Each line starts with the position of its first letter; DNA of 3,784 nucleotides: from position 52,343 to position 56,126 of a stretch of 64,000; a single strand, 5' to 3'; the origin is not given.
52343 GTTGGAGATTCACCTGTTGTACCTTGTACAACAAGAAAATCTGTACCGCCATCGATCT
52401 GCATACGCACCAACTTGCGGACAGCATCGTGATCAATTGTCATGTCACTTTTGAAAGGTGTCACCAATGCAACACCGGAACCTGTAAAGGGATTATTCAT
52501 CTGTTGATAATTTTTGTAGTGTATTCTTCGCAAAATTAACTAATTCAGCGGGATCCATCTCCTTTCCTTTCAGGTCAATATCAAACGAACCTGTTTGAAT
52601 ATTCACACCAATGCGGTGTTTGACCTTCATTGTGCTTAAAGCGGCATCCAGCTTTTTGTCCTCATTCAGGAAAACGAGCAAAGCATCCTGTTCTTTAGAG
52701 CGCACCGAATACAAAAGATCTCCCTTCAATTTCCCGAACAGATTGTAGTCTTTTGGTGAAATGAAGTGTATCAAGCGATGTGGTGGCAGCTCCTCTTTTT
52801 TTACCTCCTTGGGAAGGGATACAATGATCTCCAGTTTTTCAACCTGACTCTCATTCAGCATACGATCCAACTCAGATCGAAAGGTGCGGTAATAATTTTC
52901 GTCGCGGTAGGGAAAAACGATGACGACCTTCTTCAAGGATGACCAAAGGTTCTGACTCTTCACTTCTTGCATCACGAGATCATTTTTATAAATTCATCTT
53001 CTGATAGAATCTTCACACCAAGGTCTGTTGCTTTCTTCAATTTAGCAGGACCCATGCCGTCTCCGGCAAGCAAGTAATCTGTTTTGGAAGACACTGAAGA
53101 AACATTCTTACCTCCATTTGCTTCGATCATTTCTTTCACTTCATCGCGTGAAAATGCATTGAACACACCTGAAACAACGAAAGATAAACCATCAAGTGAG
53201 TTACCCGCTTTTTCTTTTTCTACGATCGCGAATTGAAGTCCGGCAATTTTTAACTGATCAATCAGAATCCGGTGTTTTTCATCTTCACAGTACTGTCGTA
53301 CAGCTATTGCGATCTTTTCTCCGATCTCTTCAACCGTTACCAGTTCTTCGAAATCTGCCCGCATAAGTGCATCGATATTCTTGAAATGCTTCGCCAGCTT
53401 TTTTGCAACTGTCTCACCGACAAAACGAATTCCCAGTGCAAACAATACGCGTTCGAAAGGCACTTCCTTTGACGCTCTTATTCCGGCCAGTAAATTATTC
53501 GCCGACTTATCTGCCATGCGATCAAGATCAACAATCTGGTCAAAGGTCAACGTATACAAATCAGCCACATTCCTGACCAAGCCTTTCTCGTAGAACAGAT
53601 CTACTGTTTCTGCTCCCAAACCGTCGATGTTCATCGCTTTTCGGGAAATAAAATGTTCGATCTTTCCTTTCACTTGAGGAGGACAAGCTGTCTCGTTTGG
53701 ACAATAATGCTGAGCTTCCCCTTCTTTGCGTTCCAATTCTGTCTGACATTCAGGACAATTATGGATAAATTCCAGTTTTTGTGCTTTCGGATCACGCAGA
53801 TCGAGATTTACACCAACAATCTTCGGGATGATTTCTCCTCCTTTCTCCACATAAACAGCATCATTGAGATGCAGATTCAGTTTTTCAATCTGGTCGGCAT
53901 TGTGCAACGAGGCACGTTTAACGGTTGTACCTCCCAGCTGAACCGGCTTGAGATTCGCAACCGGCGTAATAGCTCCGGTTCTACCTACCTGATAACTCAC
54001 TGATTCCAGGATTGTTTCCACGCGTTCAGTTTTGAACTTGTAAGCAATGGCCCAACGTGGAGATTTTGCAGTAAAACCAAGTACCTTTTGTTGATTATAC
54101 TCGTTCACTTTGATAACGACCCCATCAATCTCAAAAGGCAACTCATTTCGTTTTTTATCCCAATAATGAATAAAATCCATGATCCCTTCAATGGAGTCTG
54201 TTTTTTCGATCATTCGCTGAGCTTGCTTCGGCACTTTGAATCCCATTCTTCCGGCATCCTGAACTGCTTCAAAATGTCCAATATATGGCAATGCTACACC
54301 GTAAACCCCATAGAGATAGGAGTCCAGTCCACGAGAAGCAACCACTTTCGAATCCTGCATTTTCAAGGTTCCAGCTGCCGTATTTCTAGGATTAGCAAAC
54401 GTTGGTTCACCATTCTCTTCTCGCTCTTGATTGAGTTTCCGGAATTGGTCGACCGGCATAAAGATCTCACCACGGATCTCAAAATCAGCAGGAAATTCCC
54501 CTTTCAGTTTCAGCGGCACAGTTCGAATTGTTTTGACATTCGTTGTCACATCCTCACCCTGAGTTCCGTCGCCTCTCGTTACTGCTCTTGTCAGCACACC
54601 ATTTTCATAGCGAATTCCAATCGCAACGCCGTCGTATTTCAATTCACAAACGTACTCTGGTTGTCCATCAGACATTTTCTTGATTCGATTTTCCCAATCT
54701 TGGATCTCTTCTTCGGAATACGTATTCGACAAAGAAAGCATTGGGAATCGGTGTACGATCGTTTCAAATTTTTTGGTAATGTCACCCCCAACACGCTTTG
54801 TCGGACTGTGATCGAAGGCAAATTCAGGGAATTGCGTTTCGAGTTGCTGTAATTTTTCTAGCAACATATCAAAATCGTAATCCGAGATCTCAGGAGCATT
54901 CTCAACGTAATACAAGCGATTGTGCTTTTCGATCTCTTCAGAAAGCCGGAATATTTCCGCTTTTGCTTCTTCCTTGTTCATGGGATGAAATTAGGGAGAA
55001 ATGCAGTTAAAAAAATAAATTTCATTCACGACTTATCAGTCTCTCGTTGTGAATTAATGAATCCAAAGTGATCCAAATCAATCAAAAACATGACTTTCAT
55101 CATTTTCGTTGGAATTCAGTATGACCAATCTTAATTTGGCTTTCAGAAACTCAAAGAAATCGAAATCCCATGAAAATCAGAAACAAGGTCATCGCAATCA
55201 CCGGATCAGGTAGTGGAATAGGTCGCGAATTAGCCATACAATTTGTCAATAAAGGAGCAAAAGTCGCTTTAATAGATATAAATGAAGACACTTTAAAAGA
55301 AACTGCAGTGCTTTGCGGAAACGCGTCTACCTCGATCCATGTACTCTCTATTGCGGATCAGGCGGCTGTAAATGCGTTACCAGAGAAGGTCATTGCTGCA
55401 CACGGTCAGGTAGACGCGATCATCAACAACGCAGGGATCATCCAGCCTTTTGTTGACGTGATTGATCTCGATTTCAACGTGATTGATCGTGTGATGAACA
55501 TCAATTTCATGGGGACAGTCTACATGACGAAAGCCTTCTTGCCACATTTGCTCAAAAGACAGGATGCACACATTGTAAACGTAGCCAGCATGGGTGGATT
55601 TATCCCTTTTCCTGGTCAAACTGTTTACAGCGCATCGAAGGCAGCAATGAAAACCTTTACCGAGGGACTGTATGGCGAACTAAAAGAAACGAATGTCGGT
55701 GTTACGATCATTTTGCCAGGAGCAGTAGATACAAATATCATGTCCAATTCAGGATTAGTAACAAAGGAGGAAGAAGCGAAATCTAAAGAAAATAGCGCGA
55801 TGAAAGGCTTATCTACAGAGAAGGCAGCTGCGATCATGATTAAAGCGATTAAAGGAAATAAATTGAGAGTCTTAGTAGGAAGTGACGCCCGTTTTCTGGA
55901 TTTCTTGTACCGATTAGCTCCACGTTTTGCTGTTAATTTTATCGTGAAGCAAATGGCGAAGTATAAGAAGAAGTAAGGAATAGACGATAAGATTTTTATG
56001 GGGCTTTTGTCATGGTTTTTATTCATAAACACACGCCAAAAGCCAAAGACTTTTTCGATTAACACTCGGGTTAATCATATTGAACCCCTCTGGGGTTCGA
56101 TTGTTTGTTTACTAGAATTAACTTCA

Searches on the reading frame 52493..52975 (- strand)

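Call 82: search_protein_families(library=pfam, proteins=[window:52493-52975:-], max_evalue=0.00001)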
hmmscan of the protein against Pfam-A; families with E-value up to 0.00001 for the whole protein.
window:52493-52975:- (160 aa): 1 family
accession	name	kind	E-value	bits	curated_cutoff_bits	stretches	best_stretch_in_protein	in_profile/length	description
PF21857.2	DUF6913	-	3.6e-06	27.4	27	1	9-155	22-165/166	Family of unknown function (DUF6913)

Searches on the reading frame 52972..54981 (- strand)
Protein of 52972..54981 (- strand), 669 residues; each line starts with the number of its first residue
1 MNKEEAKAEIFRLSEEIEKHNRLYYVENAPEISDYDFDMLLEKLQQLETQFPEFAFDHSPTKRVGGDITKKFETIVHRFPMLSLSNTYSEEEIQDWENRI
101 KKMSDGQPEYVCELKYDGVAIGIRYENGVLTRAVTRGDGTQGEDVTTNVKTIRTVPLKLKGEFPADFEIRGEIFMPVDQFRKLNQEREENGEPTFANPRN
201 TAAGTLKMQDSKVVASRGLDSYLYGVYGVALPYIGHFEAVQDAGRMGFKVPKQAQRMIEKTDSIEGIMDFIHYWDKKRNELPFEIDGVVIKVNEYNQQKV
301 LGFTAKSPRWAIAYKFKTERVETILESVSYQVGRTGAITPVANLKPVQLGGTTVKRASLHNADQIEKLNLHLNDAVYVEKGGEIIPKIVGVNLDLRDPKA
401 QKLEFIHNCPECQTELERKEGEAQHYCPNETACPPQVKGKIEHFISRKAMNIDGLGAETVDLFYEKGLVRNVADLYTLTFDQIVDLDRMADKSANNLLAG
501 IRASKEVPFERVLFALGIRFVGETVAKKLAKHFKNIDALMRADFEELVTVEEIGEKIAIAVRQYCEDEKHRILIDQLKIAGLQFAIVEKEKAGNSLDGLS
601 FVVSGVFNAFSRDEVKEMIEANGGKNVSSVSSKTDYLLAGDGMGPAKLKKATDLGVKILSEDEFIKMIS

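Call 82: search_protein_families(library=pfam, proteins=[window:52972-54981:-], max_evalue=0.00001)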
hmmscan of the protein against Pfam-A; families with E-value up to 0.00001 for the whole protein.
window:52972-54981:- (669 aa): 6 families
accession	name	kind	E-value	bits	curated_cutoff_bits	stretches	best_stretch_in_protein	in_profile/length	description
PF01653.23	DNA_ligase_aden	-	3.1e-90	302.5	27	1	70-318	2-252/253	NAD-dependent DNA ligase adenylation domain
PF03120.22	DNA_ligase_OB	-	4.6e-32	110.1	32.9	1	322-398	1-77/79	NAD-dependent DNA ligase OB-fold domain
PF12826.13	HHH_2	-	2.8e-25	88.7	27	1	511-574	1-64/64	Helix-hairpin-helix motif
PF00533.33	BRCT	-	2.8e-15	56.8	21.3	1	596-668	6-78/78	BRCA1 C Terminus (BRCT) domain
PF14520.12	HHH_5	-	4.2e-11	43.6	27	1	516-559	5-49/57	Helix-hairpin-helix domain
PF03119.21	DNA_ligase_ZBD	-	3e-10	40.2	25.8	1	408-434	1-26/27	NAD-dependent DNA ligase C4 zinc finger domain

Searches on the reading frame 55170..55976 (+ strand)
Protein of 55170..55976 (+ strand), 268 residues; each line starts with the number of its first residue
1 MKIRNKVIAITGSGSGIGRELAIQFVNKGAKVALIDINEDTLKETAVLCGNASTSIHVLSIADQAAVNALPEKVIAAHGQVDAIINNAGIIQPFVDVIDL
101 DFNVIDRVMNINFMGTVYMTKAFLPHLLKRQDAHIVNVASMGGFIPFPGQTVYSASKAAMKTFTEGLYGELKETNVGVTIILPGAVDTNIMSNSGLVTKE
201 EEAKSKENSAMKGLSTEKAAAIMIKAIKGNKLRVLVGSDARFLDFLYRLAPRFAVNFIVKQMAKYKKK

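Call 82: search_protein_families(library=pfam, proteins=[window:55170-55976:+], max_evalue=0.00001)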
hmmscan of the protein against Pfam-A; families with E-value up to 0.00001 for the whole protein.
window:55170-55976:+ (268 aa): 3 families
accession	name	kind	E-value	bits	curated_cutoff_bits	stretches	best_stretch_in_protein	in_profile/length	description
PF00106.31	adh_short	-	5e-52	176.7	26.6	1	6-193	1-189/195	short chain dehydrogenase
PF13561.12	adh_short_C2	-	7e-36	124.4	27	1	15-219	6-208/236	Enoyl-(Acyl carrier protein) reductase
PF08659.16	KR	-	7.2e-10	39.5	22.6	1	9-165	4-161/180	KR domain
